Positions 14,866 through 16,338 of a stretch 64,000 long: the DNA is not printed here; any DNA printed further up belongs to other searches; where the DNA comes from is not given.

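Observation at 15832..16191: Four-CBS sensor fused to an HPF/RaiA-like ribosome-hibernation domain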

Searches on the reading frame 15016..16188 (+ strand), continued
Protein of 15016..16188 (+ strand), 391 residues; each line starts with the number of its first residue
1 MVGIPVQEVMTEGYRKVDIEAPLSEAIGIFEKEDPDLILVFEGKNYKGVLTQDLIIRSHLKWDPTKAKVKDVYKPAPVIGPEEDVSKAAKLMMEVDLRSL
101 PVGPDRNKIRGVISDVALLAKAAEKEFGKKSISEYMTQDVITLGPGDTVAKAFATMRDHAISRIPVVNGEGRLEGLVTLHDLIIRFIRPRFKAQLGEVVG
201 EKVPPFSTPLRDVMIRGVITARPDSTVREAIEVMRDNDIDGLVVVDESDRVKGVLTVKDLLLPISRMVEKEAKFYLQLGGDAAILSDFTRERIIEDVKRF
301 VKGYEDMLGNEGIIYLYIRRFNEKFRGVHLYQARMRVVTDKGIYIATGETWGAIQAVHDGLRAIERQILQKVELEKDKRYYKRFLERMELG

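Call 7: find_homologous_proteins(query=window:15016-16188:+)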
Query window:15016-16188:+ (391 aa): 166 proteins with E <= 0.001 among 8000 candidates; the best 120 are listed.
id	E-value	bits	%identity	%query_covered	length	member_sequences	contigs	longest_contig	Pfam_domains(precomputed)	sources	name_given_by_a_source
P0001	4.1e-251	850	100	100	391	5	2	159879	PF00571.34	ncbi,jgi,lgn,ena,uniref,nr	ncbi:CBS domain-containing protein [Thermococcus sp.]|uniref:CBS domain-containing protein n=1 Tax=T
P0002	2.4e-227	772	92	100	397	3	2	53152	PF00571.34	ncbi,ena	-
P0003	1.2e-205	701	81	100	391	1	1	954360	PF00571.34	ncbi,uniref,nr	ncbi:CBS domain-containing protein [Thermococcus sp. MV11]|uniref:CBS domain-containing protein n=1 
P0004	1.0e-204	698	81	100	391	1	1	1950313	PF00571.34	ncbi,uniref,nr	ncbi:hypothetical protein CL1_0293 [Thermococcus cleftensis]|uniref:CBS domain-containing protein n=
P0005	6.8e-204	695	80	100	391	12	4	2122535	PF00571.34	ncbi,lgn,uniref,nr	ncbi:inosine-5-monophosphate dehydrogenase [Thermococcus eurythermalis]|uniref:Inosine-5-monophospha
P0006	1.2e-203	694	80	100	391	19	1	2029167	PF00571.34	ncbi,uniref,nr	ncbi:inosine-5-monophosphate dehydrogenase [Thermococcus siculi]|uniref:Inosine-5-monophosphate dehy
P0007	3.9e-203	693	80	100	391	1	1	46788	PF00571.34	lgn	-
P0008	4.5e-203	692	80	100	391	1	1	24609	PF00571.34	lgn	-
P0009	9.8e-203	691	79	100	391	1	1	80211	PF00571.34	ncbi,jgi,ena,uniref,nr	ncbi:CBS domain-containing protein [Thermococcus sp.]|uniref:CBS domain-containing protein n=1 Tax=T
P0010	3.7e-202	689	79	100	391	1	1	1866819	PF00571.34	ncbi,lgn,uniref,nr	ncbi:CBS domain-containing protein [Thermococcus celer]|uniref:Inosine-5-monophosphate dehydrogenase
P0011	3.8e-202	689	79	100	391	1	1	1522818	PF00571.34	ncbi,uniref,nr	ncbi:inosine-5-monophosphate dehydrogenase [Thermococcus sp. P6]|uniref:CBS domain-containing protei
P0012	5.6e-202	689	79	100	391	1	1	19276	PF00571.34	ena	-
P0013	8.0e-202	688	80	99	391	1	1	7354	PF00571.34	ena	-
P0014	1.1e-201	688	80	99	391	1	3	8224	PF00571.34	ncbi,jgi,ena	-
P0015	1.3e-201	688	80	99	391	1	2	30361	PF00571.34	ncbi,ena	-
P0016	1.4e-201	688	79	100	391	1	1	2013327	PF00571.34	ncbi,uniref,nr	ncbi:CBS domain protein [Thermococcus nautili]|uniref:CBS domain-containing protein n=1 Tax=Thermoco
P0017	1.6e-201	687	79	100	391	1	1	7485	PF00571.34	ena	-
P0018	2.8e-201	686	80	99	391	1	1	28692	PF00571.34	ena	-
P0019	4.5e-201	686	79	100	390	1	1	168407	PF00571.34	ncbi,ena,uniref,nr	ncbi:CBS domain-containing protein [Thermococcus sp.]|uniref:CBS domain-containing protein n=1 Tax=T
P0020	4.5e-201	686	79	100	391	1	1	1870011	PF00571.34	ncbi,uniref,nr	ncbi:CBS domain-containing protein [Thermococcus sp. 21S9]|uniref:CBS domain-containing protein n=1 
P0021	5.3e-201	686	79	100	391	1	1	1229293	PF00571.34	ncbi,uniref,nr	ncbi:CBS domain-containing protein [Thermococcus sp. 9N3]|uniref:CBS domain-containing protein n=1 T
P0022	6.4e-201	685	80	100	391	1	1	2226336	PF00571.34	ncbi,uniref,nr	ncbi:CBS domain-containing protein [Thermococcus indicus]|uniref:CBS domain-containing protein n=1 T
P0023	7.7e-201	685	78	100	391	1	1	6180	PF00571.34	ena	-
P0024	8.7e-201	685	79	100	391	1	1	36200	PF00571.34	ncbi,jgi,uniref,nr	ncbi:CBS domain-containing protein [Thermococcus sp.]|uniref:CBS domain-containing protein n=2 Tax=T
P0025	9.6e-201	685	80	100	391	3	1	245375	PF00571.34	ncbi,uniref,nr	ncbi:CBS domain-containing protein [Thermococcus sp. JdF3]|uniref:CBS domain-containing protein n=1 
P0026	1.1e-200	685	78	100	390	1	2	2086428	PF00571.34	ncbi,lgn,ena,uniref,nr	ncbi:CBS domain-containing protein [Thermococcus sp. AM4]|uniref:CBS domain-containing protein n=1 T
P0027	1.1e-200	685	78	100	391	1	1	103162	PF00571.34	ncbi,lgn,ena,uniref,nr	ncbi:CBS domain-containing protein [Thermococcus sp.]|uniref:CBS domain-containing protein n=1 Tax=T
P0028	1.4e-200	684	79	100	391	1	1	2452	PF00571.34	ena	-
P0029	1.6e-200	684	78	100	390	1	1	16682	PF00571.34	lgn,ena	-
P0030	1.9e-200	684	79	99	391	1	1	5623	PF00571.34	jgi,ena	-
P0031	2.1e-200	684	78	100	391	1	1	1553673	PF00571.34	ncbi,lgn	ncbi:CBS domain-containing protein [Thermococcus prieurii]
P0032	2.2e-200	684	78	100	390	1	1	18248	PF00571.34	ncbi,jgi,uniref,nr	ncbi:CBS domain-containing protein [Thermococcus sp.]|uniref:CBS domain-containing protein n=1 Tax=T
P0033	2.2e-200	684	78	100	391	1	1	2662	PF00571.34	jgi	-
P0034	3.0e-200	683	78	100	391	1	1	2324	PF00571.34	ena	-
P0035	3.0e-200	683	78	100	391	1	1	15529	PF00571.34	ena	-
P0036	3.0e-200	683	78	100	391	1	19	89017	PF00571.34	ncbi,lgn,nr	ncbi:MAG: hypothetical protein PWQ79_945 [Thermococcaceae archaeon]|nr:hypothetical protein [Thermoc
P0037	3.3e-200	683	78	100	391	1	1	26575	PF00571.34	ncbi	ncbi:CBS domain-containing protein [Thermococcus sp.]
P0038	3.4e-200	683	78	100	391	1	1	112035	PF00571.34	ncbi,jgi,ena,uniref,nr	ncbi:CBS domain-containing protein [Thermococcus sp.]|uniref:CBS domain-containing protein n=1 Tax=T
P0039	3.7e-200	683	79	100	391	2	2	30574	PF00571.34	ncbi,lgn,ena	-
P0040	4.1e-200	683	78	100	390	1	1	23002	PF00571.34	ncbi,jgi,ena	-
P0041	4.2e-200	683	80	100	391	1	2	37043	PF00571.34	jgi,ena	-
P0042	4.2e-200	683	78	100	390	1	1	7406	PF00571.34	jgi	-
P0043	4.7e-200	682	78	100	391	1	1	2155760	PF00571.34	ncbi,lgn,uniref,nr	ncbi:CBS domain-containing protein [Thermococcus henrietii]|uniref:CBS domain-containing protein n=1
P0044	4.7e-200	682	79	100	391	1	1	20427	PF00571.34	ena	-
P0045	8.0e-200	682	78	100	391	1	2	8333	PF00571.34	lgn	-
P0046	8.2e-200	682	78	100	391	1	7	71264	PF00571.34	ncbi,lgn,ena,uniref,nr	ncbi:CBS domain-containing protein [Thermococcus sp.]|uniref:CBS domain-containing protein n=2 Tax=T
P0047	8.9e-200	682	78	100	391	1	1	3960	PF00571.34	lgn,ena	-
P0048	1.1e-199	681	78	100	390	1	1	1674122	PF00571.34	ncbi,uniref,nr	ncbi:CBS domain-containing protein [Thermococcus gorgonarius]|uniref:Inosine-5-monophosphate dehydro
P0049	1.1e-199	681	77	100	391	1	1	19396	PF00571.34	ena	-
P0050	1.2e-199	681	78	100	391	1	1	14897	PF00571.34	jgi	-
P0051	1.3e-199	681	79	100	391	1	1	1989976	PF00571.34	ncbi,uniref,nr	ncbi:CBS domain-containing protein [Thermococcus sp. 18S1]|uniref:CBS domain-containing protein n=1 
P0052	1.3e-199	681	78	100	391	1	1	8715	PF00571.34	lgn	-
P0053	1.5e-199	681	78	100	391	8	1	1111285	PF00571.34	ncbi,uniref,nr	ncbi:CBS domain-containing protein [Thermococcus sp. GR6]|uniref:CBS domain-containing protein n=1 T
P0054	1.8e-199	681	78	100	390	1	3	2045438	PF00571.34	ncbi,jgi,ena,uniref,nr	ncbi:CBS domain-containing protein [Thermococcus gammatolerans]|uniref:CBS domain-containing protein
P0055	1.8e-199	681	77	100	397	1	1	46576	PF00571.34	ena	-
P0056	2.5e-199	680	79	100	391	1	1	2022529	PF00571.34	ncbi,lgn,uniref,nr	ncbi:CBS domain-containing protein [Thermococcus camini]|uniref:CBS domain-containing protein n=1 Ta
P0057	2.9e-199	680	78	100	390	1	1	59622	PF00571.34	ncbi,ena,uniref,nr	ncbi:CBS domain-containing protein [Thermococcus sp.]|uniref:CBS domain-containing protein n=1 Tax=T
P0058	3.9e-199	679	79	100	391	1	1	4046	PF00571.34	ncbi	-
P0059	3.9e-199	679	77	100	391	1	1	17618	PF00571.34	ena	-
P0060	4.2e-199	679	78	100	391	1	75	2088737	PF00571.34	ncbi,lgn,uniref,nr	ncbi:hypothetical protein, conserved, containing CBS domains [Thermococcus kodakarensis KOD1]|uniref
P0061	5.8e-199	679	78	100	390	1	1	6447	PF00571.34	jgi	jgi:CBS domain-containing protein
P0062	7.3e-199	679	78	100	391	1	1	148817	PF00571.34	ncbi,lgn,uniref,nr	ncbi:CBS domain-containing protein [Thermococcus stetteri]|uniref:CBS domain-containing protein n=1 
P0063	1.0e-198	678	77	100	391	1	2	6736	PF00571.34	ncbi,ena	-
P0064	1.1e-198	678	79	100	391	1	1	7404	PF00571.34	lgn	-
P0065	1.3e-198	678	78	100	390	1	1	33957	PF00571.34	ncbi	ncbi:CBS domain-containing protein [Thermococcus sp.]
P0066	1.4e-198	678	77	100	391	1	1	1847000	PF00571.34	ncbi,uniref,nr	ncbi:CBS domain-containing protein [Thermococcus peptonophilus]|uniref:Inosine-5-monophosphate dehyd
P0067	1.4e-198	678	78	100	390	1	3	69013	PF00571.34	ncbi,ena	-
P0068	2.6e-198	677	79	100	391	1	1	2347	PF00571.34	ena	-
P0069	3.0e-198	676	78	100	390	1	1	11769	PF00571.34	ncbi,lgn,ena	-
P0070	3.2e-198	676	78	100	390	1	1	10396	PF00571.34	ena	-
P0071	3.9e-198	676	77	99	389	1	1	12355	PF00571.34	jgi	-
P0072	4.3e-198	676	77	100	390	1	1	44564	PF00571.34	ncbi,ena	ncbi:CBS domain-containing protein [Thermococcus sp.]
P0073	4.4e-198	676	78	100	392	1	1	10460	PF00571.34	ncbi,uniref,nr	ncbi:MAG: hypothetical protein PWP39_1692 [Pyrococcus sp.]|uniref:CBS domain-containing protein n=1 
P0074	1.7e-197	674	79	100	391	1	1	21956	PF00571.34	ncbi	ncbi:CBS domain-containing protein [Thermococcus sp.]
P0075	2.1e-197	674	77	100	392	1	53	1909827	PF00571.34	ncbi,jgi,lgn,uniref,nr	ncbi:inosine-5-monophosphate dehydrogenase [Pyrococcus furiosus DSM 3638]|uniref:Related to inosine 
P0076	2.5e-197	674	77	100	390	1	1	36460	PF00571.34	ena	-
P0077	4.3e-197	673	79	100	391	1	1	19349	PF00571.34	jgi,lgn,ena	-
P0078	4.6e-197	673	77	100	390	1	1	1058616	PF00571.34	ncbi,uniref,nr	ncbi:CBS domain-containing protein [Thermococcus zilligii]|uniref:CBS domain-containing protein n=1 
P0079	1.1e-196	671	77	100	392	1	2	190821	PF00571.34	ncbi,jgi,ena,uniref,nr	ncbi:CBS domain-containing protein [Pyrococcus kukulkanii]|uniref:CBS domain-containing protein n=1 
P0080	1.6e-196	671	78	97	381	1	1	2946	PF00571.34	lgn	-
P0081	2.6e-196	670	76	100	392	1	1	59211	PF00571.34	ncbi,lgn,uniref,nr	ncbi:MAG: CBS domain-containing protein [Thermococcus sp.]|uniref:CBS domain-containing protein n=1 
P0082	2.7e-196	670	78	100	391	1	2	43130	PF00571.34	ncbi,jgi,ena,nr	ncbi:MAG: CBS domain-containing protein [Thermococcus sp.]|nr:CBS domain-containing protein [Thermoc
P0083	2.8e-196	670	77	100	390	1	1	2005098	PF00571.34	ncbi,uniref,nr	ncbi:inosine-5-monophosphate dehydrogenase [Thermococcus profundus]|uniref:Inosine-5-monophosphate d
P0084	3.0e-196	670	77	100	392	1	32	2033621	PF00571.34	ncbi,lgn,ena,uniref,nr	ncbi:CBS domain-containing protein [Thermococcus sp. SY098]|uniref:Dehydrogenase n=1 Tax=Thermococcu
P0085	4.2e-196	669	77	100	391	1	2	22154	PF00571.34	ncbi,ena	ncbi:CBS domain-containing protein [Thermococcus sp.]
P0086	5.4e-196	669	76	100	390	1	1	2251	PF00571.34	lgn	-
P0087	5.8e-196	669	77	100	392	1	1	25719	PF00571.34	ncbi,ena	-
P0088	5.9e-196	669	77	100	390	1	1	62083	PF00571.34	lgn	-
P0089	9.1e-196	668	76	100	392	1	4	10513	PF00571.34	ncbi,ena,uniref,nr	ncbi:MAG TPA: CBS domain-containing protein [Thermococcus paralvinellae]|uniref:CBS domain-containin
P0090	9.4e-196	668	77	100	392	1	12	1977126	PF00571.34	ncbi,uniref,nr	ncbi:CBS domain-containing protein [Pyrococcus kukulkanii]|uniref:CBS domain-containing protein n=1 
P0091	1.2e-195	668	76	100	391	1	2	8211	PF00571.34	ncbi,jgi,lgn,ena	-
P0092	1.3e-195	668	76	100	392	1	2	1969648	PF00571.34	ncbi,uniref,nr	ncbi:inosine-5-monophosphate dehydrogenase [Thermococcus chitonophagus]|uniref:CBS-domain-containing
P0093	1.9e-195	667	77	100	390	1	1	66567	PF00571.34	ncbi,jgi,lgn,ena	-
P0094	2.1e-195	667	76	100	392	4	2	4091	PF00571.34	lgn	-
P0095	2.4e-195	667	76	100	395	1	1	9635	PF00571.34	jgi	-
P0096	2.5e-195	667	76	100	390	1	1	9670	PF00571.34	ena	-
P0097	2.5e-195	667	76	100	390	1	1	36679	PF00571.34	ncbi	ncbi:CBS domain-containing protein [Thermococcus sp.]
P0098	2.8e-195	667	77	100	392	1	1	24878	PF00571.34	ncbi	ncbi:CBS domain-containing protein [Thermococcus sp.]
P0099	2.8e-195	667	77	99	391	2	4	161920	PF00571.34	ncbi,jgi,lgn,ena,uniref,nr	ncbi:CBS domain-containing protein [Thermococcus sp.]|uniref:CBS domain-containing protein n=1 Tax=T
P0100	2.9e-195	667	77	100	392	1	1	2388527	PF00571.34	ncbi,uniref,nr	ncbi:CBS domain-containing protein [Thermococcus barophilus]|uniref:IMP dehydrogenase n=1 Tax=Thermo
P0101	3.7e-195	666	76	100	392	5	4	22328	PF00571.34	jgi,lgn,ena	-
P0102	4.7e-195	666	77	100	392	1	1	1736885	PF00571.34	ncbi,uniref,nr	ncbi:CBS domain-containing protein [Pyrococcus sp. ST04]|uniref:CBS domain-containing protein n=1 Ta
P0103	5.7e-195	666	76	100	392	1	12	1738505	PF00571.34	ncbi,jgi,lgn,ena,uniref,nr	ncbi:CBS domain-containing protein [Pyrococcus horikoshii]|uniref:CBS domain-containing protein n=2 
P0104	6.0e-195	666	77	100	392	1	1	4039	PF00571.34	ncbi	-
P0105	6.4e-195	666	76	100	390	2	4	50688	PF00571.34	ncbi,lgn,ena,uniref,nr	ncbi:CBS domain-containing protein [Thermococcus sp.]|uniref:CBS domain-containing protein n=1 Tax=T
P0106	7.5e-195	665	76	100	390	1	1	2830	PF00571.34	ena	-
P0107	1.4e-194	664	77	98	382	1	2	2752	PF00571.34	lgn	-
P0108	2.1e-194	664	76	100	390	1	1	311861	PF00571.34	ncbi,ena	-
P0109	2.2e-194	664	76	100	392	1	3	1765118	PF00571.34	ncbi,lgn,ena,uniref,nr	ncbi:CBS domain-containing protein [Pyrococcus abyssi]|uniref:Dehydrogenase n=1 Tax=Pyrococcus abyss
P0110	1.5e-193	661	76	100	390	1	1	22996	PF00571.34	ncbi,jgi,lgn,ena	ncbi:CBS domain-containing protein [Thermococcus sp.]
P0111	3.7e-193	660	74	100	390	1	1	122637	PF00571.34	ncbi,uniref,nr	ncbi:CBS domain-containing protein [Thermococcus sp. Bubb.Bath]|uniref:CBS domain-containing protein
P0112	8.3e-193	659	75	100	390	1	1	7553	PF00571.34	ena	-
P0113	2.6e-192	657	75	100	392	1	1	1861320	PF00571.34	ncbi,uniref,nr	ncbi:hypothetical protein PNA2_1213 [Pyrococcus sp. NA2]|uniref:CBS domain-containing protein n=1 Ta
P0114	3.0e-192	657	75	100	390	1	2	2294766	PF00571.34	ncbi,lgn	ncbi:CBS domain-containing protein [Thermococcus atlanticus]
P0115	3.5e-192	657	76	99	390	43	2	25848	PF00571.34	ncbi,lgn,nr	ncbi:MAG: hypothetical protein PWQ32_1428 [Thermococcaceae archaeon]|nr:hypothetical protein [Thermo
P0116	3.9e-192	656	75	100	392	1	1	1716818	PF00571.34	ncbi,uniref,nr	ncbi:CBS domain-containing protein [Pyrococcus yayanosii]|uniref:Dehydrogenase n=1 Tax=Pyrococcus ya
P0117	4.0e-192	656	75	100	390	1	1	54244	PF00571.34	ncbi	ncbi:CBS domain-containing protein [Thermococcus sp.]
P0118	7.9e-192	655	75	100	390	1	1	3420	PF00571.34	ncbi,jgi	-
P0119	4.3e-191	653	75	100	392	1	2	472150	PF00571.34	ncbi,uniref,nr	ncbi:CBS domain-containing protein [Thermococcus sp. M39]|uniref:CBS domain-containing protein n=1 T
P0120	5.7e-191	653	76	100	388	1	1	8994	PF00571.34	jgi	-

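Call 42: predict_structure(alignment_id=A1)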
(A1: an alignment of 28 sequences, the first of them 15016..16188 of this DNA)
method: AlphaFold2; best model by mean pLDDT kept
length: 391 residues; sequences in the alignment: 28
mean_pLDDT: 82.9   pTM: 0.58
mean pLDDT of the five models: 82.9, 80.7, 79.8, 78.7, 78.6
residues with pLDDT >= 90: 104; 70-90: 235; 50-70: 47; < 50: 5
segments of 3 or more residues with pLDDT < 50: 269-272
pLDDT, mean of each block of 10 residues (from residue 1): 79 90 81 85 90 64 68 88 87 85 88 90 85 86 93 82 89 90 76 61 82 89 93 87 92 89 67 73 85 87 78 87 83 88 87 90 88 73 63 47
secondary structure, 60 per line:
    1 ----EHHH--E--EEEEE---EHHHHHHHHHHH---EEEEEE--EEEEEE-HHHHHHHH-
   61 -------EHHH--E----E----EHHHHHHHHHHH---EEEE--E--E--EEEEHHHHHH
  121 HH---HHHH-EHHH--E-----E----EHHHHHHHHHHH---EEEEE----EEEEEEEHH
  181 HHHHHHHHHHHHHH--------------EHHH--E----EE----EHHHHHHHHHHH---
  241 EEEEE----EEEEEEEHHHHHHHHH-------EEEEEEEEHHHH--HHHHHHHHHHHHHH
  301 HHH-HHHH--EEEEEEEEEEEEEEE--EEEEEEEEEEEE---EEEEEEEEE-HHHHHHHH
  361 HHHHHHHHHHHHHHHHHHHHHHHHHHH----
elements in order: E14-18 H23-33 E37-42 E45-50 H52-59 H85-95 E99-102 E111-114 H115-122 H126-129 H149-159 E163-167 E172-178 H179-194 H227-237 E241-245 E250-256 H257-265 E273-280 H281-284 H287-303 H305-308 E311-325 E328-339 E343-351 H353-387

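Call 44: find_encoding_contigs(protein=P0109, flank=5000, max_places=1)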
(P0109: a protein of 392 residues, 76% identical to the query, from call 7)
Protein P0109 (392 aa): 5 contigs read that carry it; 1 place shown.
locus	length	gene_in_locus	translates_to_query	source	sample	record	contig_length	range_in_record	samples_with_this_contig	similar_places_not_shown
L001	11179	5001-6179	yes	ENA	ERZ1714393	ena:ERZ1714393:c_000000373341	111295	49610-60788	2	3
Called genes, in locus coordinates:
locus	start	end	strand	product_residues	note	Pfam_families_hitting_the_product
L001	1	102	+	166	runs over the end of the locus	-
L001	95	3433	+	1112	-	PF14551:MCM_N, PF17207:MCM_OB, PF00493:MCM, PF14890:Intein_splicing, PF01078:Mg_chelatase (weak), PF00493:MCM, PF17855:MCM_lid, PF21100:WHD_MCM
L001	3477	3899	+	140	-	PF01873:eIF-5_eIF-2B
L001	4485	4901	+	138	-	PF01402:RHH_1, PF08753:NikR_C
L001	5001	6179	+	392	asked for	PF00571:CBS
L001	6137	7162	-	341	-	-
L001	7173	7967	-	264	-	-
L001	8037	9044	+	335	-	PF00389:2-Hacid_dh, PF02826:2-Hacid_dh_C, PF03446:NAD_binding_2 (weak), PF03807:F420_oxidored (weak), PF02153:PDH_N (weak)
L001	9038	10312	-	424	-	PF13173:AAA_14, PF13635:DUF4143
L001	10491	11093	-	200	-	PF01470:Peptidase_C15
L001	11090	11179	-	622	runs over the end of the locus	PF26549:Tricorn_N (faint), PF07676:PD40 (faint), PF05448:AXE1 (faint), PF02129:Peptidase_S15, PF20434:BD-FAE (weak), PF00326:Peptidase_S9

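Call 45: find_encoding_contigs(protein=P0100, flank=5000, max_places=1)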
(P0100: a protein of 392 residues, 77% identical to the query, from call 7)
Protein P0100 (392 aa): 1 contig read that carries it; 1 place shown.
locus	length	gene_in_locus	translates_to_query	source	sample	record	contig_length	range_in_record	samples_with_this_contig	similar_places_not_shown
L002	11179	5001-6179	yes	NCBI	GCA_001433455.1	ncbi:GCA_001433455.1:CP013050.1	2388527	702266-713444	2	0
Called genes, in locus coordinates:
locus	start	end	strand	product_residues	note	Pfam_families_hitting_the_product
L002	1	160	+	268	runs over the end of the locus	-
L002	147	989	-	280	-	PF02463:SMC_N (weak), PF00005:ABC_tran, PF13304:AAA_21 (faint)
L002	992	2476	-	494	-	PF02386:TrkH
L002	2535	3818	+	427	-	PF01979:Amidohydro_1, PF07969:Amidohydro_3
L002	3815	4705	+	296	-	PF00557:Peptidase_M24, PF03477:ATP-cone (faint)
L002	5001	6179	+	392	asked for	PF00571:CBS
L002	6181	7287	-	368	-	PF05763:DUF835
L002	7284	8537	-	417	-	PF00483:NTP_transferase, PF12804:NTP_transf_3, PF25084:LbH_EIF2B (faint), PF14602:Hexapep_2 (faint), PF00132:Hexapep, PF25087:GMPPB_C, PF00132:Hexapep (weak)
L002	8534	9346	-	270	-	PF02673:BacA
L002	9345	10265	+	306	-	PF23023:Anti-Pycsar_Apyc1, PF00753:Lactamase_B, PF12706:Lactamase_B_2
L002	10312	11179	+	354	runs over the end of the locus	PF19238:Radical_SAM_2, PF04055:Radical_SAM, PF04459:DUF512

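Call 47: fold_search(model_id=the predicted structure, library=pdb)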
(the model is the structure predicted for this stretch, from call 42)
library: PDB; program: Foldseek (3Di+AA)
matches with E <= 10: 1262; with E <= 0.001: 441
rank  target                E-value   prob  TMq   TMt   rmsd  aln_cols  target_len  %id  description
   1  9znf_4                1.5e-22  1.00  0.50  0.71   5.1       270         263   24  Cryo-EM structure of the Methanosarcina acetivorans 70S ribosome in complex with SriA and SriB (released 2026-01-28)
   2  3lfz                  2.1e-19  1.00  0.50  0.67   5.2       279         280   23  Crystal Structure of Protein MJ1225 from Methanocaldococcus jannaschii, a putative archaeal homolog of g-AMPK. (released 2010-04-21)
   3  3kh5                  3.9e-19  1.00  0.51  0.68   5.1       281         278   22  Crystal Structure of Protein MJ1225 from Methanocaldococcus jannaschii, a putative archaeal homolog of g-AMPK. (released 2010-04-21)
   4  3ddj                  4.9e-19  1.00  0.50  0.67   5.0       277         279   19  Crystal structure of a cbs domain-containing protein in complex with amp (sso3205) from sulfolobus solfataricus at 1.80  (released 2008-06-24)
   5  2ya3_E                7.2e-19  1.00  0.46  0.57   5.9       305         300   18  STRUCTURE OF THE REGULATORY FRAGMENT OF MAMMALIAN AMPK IN COMPLEX WITH COUMARIN ADP (released 2011-03-16)
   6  5ezv_E                9.8e-19  1.00  0.48  0.60   5.6       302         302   17  X-ray crystal structure of AMP-activated protein kinase alpha-2/alpha-1 RIM chimaera (alpha-2(1-347)/alpha-1(349-401)/ (released 2016-03-09)
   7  4eai_C                1.2e-18  1.00  0.47  0.61   5.6       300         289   18  Co-crystal structure of an AMPK core with AMP (released 2012-06-06)
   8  9zng_7                4.0e-18  1.00  0.51  0.72   4.4       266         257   20  Cryo-EM structure of the Methanosarcina acetivorans 70S ribosome in complex with SriD (released 2026-01-28)
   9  6b1u_F                4.0e-18  1.00  0.48  0.60   5.4       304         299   17  Structure of full-length human AMPK (a2b1g1) in complex with a small molecule activator SC4 (released 2018-04-25)
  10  4eak_C                4.6e-18  1.00  0.49  0.64   5.0       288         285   19  Co-crystal structure of an AMPK core with ATP (released 2012-06-06)
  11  9e7f_3                4.6e-18  1.00  0.53  0.68   6.0       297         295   19  Cryo-EM structure of the Pyrobaculum calidifontis 70S ribosome in complex with Dri (released 2024-11-20)
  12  2yzq                  5.5e-18  1.00  0.48  0.78   3.9       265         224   22  Crystal structure of uncharacterized conserved protein from Pyrococcus horikoshii (released 2007-11-06)
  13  7myj_E                5.5e-18  1.00  0.48  0.59   5.6       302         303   17  Structure of full length human AMPK (a2b1g1) in complex with a small molecule activator MSG011 (released 2022-06-29)
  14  4cff_E                5.5e-18  1.00  0.47  0.58   5.5       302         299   17  Structure of full length human AMPK in complex with a small molecule activator, a thienopyridone derivative (A-769662) (released 2013-12-25)
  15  2v8q_E                5.8e-18  1.00  0.46  0.56   6.5       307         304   17  Crystal structure of the regulatory fragment of mammalian AMPK in complexes with AMP (released 2007-09-25)
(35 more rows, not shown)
